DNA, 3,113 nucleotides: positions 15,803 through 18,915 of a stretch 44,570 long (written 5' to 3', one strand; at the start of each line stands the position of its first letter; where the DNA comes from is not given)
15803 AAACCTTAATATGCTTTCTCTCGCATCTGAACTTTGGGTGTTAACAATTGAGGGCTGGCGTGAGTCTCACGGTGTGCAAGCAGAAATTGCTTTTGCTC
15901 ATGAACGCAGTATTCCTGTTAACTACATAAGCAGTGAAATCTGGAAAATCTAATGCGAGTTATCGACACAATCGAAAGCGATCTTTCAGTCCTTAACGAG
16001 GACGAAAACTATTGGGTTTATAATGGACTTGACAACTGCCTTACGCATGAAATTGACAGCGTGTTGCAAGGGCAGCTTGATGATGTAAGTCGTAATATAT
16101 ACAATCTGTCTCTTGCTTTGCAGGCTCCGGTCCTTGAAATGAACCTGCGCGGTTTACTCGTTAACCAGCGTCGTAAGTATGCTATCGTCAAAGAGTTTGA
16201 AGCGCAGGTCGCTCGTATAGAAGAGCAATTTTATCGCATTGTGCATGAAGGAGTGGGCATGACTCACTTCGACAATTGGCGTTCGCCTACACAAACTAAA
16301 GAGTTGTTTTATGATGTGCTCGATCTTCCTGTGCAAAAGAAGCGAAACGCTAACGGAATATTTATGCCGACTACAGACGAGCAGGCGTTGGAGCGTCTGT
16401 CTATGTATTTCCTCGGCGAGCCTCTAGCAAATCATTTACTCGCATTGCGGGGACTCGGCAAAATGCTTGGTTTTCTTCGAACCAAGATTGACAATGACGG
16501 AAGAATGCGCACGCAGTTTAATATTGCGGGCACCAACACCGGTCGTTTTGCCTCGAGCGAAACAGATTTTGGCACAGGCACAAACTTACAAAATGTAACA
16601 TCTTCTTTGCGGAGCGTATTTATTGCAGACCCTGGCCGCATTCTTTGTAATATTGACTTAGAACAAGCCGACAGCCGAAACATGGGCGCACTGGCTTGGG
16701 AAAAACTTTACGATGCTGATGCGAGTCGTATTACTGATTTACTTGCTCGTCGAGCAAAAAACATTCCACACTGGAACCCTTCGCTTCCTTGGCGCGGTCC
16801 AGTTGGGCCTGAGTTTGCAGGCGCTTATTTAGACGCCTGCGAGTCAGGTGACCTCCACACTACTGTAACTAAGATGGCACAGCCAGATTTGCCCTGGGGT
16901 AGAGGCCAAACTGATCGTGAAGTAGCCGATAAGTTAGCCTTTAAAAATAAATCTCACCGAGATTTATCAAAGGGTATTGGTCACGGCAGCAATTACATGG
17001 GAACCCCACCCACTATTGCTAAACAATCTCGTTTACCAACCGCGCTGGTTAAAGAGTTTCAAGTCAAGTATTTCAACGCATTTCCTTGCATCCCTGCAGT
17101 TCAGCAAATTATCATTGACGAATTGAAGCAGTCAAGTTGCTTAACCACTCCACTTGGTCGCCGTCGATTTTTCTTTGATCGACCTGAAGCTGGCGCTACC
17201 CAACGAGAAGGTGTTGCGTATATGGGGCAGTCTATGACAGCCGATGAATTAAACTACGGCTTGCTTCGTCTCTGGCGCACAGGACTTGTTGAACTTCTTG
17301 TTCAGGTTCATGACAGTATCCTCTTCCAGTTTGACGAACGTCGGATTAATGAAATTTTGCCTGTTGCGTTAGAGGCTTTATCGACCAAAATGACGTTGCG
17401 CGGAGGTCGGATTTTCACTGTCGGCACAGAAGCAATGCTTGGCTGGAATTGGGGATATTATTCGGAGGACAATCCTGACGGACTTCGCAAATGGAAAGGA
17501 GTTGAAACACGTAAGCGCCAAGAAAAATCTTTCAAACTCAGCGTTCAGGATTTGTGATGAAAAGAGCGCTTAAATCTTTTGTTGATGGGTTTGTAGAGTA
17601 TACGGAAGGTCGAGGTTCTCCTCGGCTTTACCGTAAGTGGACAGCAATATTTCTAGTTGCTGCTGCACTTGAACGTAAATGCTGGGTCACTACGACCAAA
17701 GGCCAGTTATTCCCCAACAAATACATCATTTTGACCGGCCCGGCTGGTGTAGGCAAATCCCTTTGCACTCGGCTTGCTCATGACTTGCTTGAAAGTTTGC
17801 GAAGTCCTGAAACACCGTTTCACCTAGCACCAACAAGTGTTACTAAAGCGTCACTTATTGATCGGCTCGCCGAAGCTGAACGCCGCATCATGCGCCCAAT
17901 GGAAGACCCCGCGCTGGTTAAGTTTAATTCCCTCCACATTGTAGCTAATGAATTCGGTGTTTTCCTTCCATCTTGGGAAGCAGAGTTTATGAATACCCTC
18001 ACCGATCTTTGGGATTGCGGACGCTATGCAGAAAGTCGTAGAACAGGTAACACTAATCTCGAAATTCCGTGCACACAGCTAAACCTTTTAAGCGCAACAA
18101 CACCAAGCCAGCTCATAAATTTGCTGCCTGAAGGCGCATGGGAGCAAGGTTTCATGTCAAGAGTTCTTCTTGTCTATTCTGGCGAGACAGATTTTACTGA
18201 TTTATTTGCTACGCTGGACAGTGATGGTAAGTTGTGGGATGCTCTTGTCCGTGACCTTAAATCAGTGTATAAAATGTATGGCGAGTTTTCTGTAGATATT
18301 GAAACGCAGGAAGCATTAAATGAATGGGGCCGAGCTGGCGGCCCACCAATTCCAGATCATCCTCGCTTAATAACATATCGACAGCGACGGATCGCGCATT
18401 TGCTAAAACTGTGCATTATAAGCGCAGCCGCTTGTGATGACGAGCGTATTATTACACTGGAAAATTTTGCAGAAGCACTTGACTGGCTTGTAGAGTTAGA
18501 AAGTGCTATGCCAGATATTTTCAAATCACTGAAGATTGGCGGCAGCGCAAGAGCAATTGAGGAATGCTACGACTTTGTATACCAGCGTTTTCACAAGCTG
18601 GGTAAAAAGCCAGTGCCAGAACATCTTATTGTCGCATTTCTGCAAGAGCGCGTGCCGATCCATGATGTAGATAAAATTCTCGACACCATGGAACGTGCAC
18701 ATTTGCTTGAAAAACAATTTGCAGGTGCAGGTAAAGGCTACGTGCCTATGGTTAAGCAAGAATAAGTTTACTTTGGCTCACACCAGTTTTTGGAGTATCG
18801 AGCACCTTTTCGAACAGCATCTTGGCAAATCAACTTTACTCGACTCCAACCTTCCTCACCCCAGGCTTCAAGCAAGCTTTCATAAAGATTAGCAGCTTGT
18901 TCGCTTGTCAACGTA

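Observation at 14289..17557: Family-A DNA polymerase broken inside its proofreading domain by two translationally coupled genes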

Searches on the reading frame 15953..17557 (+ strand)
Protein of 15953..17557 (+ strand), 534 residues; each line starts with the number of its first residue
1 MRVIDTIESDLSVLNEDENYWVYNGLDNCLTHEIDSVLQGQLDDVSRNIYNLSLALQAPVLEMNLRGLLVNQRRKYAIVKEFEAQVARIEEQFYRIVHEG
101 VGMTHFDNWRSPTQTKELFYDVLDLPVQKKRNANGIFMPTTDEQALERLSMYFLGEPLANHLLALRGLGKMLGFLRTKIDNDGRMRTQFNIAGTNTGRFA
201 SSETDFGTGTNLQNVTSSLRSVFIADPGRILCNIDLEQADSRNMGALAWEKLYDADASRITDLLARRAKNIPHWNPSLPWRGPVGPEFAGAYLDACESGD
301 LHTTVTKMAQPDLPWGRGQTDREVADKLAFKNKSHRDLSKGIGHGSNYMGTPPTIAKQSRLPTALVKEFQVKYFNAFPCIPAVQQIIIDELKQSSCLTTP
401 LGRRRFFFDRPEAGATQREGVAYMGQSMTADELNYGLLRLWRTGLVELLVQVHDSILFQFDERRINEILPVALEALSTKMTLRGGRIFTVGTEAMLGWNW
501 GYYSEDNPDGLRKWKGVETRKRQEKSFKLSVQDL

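Call 3: search_protein_families(library=pfam, proteins=[window:15953-17557:+], max_evalue=0.01)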
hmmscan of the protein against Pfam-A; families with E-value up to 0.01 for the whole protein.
window:15953-17557:+ (534 aa): 1 family
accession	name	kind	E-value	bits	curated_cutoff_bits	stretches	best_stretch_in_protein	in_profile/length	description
PF00476.26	DNA_pol_A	-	1.7e-28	100.1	34.3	2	79-251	8-174/381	DNA polymerase family A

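Call 4: search_protein_families(library=phrogs, proteins=[window:15953-17557:+], max_evalue=0.001)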
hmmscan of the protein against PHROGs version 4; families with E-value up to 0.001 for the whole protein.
window:15953-17557:+ (534 aa): 4 families
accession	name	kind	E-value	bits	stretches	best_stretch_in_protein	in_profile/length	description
phrog_17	-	DNA, RNA and nucleotide metabolism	4.6e-47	161.7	1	18-507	804-1238/1445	DNA polymerase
phrog_5995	-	DNA, RNA and nucleotide metabolism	2.2e-06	28.4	1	344-476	2-144/236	DNA polymerase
phrog_12241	-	DNA, RNA and nucleotide metabolism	7.6e-06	26.1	1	108-206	392-490/502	DNA polymerase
phrog_2573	-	DNA, RNA and nucleotide metabolism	1.9e-05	25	1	331-466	81-235/336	DNA polymerase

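Call 5: search_dna_similar(query=window:15953-17557:+, collection=phages, mode=protein, max_rows=40)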
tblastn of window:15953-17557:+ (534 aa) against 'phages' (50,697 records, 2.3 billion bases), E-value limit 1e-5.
Records with a match: 146; places in all: 146; records where one place covers at least 80% of the query: 47.
Best place of each record, by identity: <60% 146.
By first word of the organism name: Clostridium 42; Listeria 16; Bacteriophage 13; Pseudomonas 13; Streptomyces 10; Thermus 8; Bacillus 6; Mycobacterium 6; Vibrio 4; Gordonia 4; and 17 more.
By host as written in the record: - 29; Clostridium sporogenes ATCC-15579 29; Pseudomonas aeruginosa 9; Clostridium perfringens 7; Thermus thermophilus 5; Listeria monocytogenes 5; Thermus thermophilus HB8 3; Gordonia rubripertincta NRRL B-16540 3; and 39 more.
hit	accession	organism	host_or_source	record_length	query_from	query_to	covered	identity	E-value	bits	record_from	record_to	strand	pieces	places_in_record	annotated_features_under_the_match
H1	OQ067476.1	Caulobacter phage Kuura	Caulobacter sp.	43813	3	526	98%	33.8%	2e-78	274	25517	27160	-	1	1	DNA polymerase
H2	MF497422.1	Vibrio phage vB_VspS_VS-ABTNL-3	Vibrio splendidus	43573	18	521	94%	27.5%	5e-18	158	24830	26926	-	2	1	DNA polymerase I | 3'-5'exonuclease and polymerase domain protein | hypothetical protein (x2)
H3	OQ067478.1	Polaromonas phage Tiera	Polaromonas sp.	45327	18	516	93%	26.4%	8e-21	102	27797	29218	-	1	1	DNA polymerase I | putative primase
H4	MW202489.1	Bacteriophage sp.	Manatee Spring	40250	17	460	83%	27.8%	5e-32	137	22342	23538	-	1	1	DNA polymerase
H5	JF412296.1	EBPR podovirus 3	-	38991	20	502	90%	25.0%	4e-19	98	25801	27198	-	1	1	gp30: DNA polymerase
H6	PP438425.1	Microcystis phage Mel-JY34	Microcystis elabens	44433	8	456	84%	25.7%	1e-23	111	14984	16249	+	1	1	DNA polymerase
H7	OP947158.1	Desulfofustis phage LS06-2018-MD01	-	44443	18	460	83%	25.7%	1e-20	102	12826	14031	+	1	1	DNA polymerase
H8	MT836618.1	Bacteriophage sp.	human fecal samples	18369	18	500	90%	22.7%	3e-10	69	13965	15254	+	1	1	record has no annotation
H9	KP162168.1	Paracoccus phage vB_PmaS-R3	Paracoccus marcusii JL-65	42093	28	501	89%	22.9%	2e-8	63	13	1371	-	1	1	DNA polymerase I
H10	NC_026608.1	Paracoccus phage vB_PmaS-R3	Paracoccus marcusii JL-65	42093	28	501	89%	22.9%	2e-8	63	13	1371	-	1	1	DNA polymerase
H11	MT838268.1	Bacteriophage sp.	human fecal samples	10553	42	482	83%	23.9%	7e-11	71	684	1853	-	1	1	record has no annotation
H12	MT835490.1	Bacteriophage sp.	human fecal samples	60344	44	523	90%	21.7%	2e-12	76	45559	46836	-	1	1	record has no annotation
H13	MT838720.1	Bacteriophage sp.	human fecal samples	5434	37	469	81%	23.7%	1e-13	80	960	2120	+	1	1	record has no annotation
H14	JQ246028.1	Clostridium phage phi8074-B1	Clostridium sporogenes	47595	47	506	86%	22.0%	4e-13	79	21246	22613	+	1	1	putative DNA-directed DNA polymerase A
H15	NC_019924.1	Clostridium phage phi8074-B1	Clostridium sporogenes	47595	47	506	86%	22.0%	4e-13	79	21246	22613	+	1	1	DNA polymerase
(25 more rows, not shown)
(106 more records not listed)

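Call 12: find_homologous_proteins(query=window:15953-17554:+, max_evalue=1e-20)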
Query window:15953-17554:+ (534 aa): 2234 proteins with E <= 1e-20 among 8000 candidates; the best 120 are listed.
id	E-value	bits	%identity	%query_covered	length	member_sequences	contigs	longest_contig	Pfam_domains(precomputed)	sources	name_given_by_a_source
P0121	0.0e+0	1232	100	100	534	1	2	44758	PF00476.27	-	-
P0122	0.0e+0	1054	84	100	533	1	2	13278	PF00476.27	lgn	-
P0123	0.0e+0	1048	84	100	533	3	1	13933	PF00476.27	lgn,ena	-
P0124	0.0e+0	1047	83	100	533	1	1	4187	PF00476.27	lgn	-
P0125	0.0e+0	1027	82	100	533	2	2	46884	PF00476.27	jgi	jgi:DNA polymerase I-like protein with 3'-5' exonuclease and polymerase domains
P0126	0.0e+0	1017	81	100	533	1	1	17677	PF00476.27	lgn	-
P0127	0.0e+0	1016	82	100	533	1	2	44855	PF00476.27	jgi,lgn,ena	-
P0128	1.1e-296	1003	79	100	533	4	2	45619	PF00476.27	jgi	jgi:DNA polymerase I-like protein with 3'-5' exonuclease and polymerase domains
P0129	1.5e-289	979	80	100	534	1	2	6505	PF00476.27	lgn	-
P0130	3.2e-288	975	78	100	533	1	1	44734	PF00476.27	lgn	-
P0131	4.4e-283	958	76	100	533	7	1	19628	PF00476.27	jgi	-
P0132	1.3e-281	953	77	100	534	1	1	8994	PF00476.27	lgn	-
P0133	7.3e-235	799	66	100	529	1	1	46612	PF00476.27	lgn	-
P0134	3.3e-224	764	75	82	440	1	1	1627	PF00476.27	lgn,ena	-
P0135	7.2e-221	753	64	100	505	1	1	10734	PF00476.27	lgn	-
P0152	1.2e-197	676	60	64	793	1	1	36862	PF00476.27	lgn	-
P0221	2.0e-185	636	58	61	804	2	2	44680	PF00476.27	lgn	-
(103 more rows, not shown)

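Call 22: search_solved_structures(query=window:15953-17554:+, max_evalue=0.001, show_alignments=2)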
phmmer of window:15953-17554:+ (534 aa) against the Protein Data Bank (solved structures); distinct sequences matched with E-value up to 0.001: 56.
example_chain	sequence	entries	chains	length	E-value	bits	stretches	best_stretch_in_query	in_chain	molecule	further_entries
6vdc_A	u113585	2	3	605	1.1e-15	60.6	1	42-249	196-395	DNA polymerase I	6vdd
6vde_A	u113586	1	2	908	4.5e-15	58.6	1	42-249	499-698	DNA polymerase I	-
3eyz_A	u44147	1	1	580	1.1e-14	57.3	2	46-224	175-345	DNA polymerase I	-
2y1i_A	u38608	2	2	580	1.4e-14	57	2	46-224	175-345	DNA POLYMERASE I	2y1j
6p5c_A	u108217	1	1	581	1.6e-14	56.8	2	46-224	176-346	DNA polymerase I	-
4dsj_A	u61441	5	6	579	2e-14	56.5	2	46-224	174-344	DNA polymerase | DNA polymerase I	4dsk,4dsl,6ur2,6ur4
4o0i_A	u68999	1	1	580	2e-14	56.5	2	46-224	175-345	DNA polymerase I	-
2hhq_A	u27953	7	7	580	2e-14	56.5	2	46-224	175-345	DNA polymerase I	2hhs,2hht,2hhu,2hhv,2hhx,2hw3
1l3s_A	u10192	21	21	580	2e-14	56.5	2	46-224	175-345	DNA Polymerase I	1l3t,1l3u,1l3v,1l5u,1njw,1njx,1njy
1u45_A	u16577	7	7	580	2e-14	56.5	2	46-224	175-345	DNA polymerase I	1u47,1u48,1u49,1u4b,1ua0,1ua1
2bdp_A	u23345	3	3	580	2e-14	56.5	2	46-224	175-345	PROTEIN (DNA POLYMERASE I)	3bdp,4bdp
1lv5_A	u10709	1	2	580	2e-14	56.5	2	46-224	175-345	DNA POLYMERASE I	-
4dsi_A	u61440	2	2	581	2e-14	56.5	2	46-224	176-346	DNA polymerase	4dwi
3tan_A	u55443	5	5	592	2.1e-14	56.4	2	46-224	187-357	DNA polymerase I | DNA polymerase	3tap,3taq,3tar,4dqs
6ur9_A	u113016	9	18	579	2.9e-14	56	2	46-224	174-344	DNA polymerase I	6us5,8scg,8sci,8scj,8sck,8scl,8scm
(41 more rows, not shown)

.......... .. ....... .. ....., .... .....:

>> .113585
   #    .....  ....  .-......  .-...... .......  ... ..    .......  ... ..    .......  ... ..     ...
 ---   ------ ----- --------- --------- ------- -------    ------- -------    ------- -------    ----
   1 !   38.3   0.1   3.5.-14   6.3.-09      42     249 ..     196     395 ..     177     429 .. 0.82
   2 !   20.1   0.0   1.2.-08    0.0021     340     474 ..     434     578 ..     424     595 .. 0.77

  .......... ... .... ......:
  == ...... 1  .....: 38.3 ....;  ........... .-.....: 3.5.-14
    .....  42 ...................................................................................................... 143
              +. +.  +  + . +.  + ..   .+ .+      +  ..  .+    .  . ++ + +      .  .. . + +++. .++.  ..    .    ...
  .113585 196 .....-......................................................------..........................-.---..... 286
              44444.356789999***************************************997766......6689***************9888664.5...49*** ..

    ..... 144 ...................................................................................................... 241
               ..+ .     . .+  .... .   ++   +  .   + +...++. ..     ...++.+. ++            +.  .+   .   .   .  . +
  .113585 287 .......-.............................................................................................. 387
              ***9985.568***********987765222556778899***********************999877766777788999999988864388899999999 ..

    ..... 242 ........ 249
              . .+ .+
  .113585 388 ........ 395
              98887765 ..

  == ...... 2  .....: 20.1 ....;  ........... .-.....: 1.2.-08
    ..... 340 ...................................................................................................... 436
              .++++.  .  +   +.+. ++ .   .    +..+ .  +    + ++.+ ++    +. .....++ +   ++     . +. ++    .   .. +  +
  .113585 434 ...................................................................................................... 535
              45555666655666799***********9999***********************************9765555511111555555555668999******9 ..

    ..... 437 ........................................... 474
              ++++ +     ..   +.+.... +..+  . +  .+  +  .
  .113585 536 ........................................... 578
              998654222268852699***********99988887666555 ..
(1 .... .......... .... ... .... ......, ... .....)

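Call 75: search_protein_families(library=pfam, proteins=[P0152, P0221], max_evalue=0.001)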
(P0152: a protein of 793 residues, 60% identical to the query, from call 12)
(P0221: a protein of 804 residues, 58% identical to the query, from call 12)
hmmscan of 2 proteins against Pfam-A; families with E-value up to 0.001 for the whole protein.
P0152 (793 aa): 2 families
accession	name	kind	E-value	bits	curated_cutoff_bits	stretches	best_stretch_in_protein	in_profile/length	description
PF00476.26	DNA_pol_A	-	1.1e-29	104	34.3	2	79-247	3-170/381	DNA polymerase family A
PF14528.11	LAGLIDADG_3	-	0.00098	19.8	22.5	0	507-555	14-66/82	LAGLIDADG-like domain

P0221 (804 aa): 1 family
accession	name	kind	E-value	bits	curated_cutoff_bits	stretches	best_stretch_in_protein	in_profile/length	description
PF00476.26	DNA_pol_A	-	7.2e-26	91.4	34.3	2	508-769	127-379/381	DNA polymerase family A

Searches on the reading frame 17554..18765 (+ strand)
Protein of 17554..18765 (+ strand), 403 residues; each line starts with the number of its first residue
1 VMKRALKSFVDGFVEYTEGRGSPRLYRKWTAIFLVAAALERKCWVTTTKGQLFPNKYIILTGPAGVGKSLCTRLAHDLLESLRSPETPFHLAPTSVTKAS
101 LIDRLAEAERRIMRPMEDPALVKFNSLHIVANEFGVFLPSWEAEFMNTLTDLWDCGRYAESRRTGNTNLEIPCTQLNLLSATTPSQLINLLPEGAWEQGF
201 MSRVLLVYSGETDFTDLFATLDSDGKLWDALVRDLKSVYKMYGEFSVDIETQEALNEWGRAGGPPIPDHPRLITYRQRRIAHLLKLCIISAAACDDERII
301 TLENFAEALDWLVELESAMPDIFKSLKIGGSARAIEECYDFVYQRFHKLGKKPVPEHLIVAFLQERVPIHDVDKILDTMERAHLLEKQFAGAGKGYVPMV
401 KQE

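Call 3: search_protein_families(library=pfam, proteins=[window:17554-18765:+], max_evalue=0.01)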
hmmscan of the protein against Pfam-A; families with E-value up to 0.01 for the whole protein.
window:17554-18765:+ (403 aa): 3 families
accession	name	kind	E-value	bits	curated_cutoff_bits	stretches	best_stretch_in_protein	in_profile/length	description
PF13148.11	DUF3987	-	1.6e-11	44.5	27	1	126-213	145-236/364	Protein of unknown function (DUF3987)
PF13401.12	AAA_22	-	0.0018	19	27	1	57-107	7-56/130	AAA domain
PF13191.12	AAA_16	-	0.0044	18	32.6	0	56-108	25-85/167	AAA ATPase domain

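Call 4: search_protein_families(library=phrogs, proteins=[window:17554-18765:+], max_evalue=0.001)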
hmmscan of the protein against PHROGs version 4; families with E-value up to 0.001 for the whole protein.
window:17554-18765:+ (403 aa): 3 families
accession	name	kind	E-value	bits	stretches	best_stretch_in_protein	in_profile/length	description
phrog_14296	-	DNA, RNA and nucleotide metabolism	1e-43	150.9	1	7-326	2-320/417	DNA primase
phrog_3022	-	DNA, RNA and nucleotide metabolism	3.4e-09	36.7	1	30-209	384-563/788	DNA primase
phrog_10514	-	DNA, RNA and nucleotide metabolism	1.1e-08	34.8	1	26-216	362-543/750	DNA primase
